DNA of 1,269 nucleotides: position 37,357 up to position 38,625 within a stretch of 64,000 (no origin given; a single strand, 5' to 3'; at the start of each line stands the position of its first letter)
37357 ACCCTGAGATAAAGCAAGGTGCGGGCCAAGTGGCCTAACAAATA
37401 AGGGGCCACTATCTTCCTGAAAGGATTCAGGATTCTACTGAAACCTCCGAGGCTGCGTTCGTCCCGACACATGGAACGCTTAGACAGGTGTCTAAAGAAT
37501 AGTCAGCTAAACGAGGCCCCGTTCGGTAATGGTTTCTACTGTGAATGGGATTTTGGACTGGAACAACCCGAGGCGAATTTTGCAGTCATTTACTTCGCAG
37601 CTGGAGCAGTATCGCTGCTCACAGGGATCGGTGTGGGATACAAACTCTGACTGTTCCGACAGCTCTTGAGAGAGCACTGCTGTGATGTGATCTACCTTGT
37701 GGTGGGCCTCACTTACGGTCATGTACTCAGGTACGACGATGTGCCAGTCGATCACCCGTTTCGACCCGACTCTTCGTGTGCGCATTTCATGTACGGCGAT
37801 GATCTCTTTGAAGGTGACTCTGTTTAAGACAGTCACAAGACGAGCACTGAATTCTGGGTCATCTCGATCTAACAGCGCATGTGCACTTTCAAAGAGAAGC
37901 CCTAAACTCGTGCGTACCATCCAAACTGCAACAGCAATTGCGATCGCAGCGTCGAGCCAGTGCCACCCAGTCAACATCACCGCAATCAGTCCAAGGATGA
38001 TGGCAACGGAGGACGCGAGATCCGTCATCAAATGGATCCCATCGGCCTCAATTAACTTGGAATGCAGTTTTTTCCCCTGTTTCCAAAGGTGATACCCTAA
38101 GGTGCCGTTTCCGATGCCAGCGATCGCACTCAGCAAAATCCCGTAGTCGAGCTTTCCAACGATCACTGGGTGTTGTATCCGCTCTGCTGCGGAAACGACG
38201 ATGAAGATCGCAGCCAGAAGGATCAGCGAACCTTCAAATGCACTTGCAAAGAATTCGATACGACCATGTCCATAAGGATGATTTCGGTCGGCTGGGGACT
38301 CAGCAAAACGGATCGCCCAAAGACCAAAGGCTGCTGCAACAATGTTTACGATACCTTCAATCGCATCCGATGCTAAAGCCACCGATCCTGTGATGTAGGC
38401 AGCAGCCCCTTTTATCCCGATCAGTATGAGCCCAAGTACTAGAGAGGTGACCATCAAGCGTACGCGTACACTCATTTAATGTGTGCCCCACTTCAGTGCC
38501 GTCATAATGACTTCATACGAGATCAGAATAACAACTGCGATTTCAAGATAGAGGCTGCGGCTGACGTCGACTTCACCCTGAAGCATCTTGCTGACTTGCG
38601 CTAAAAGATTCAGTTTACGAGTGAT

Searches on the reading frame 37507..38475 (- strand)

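Call 98: search_protein_families(library=pfam, max_evalue=0.00001, proteins=[window:37507-38475:-])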
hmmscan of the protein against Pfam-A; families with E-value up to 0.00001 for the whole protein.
window:37507-38475:- (322 aa): 2 families
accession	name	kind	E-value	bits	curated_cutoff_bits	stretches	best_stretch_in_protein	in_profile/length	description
PF01545.26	Cation_efflux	-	5.5e-38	131.2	26.6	1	10-202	3-198/198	Cation efflux family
PF16916.11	ZT_dimer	-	8e-14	51.9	26.7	1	209-285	5-78/78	Dimerisation domain of Zinc Transporter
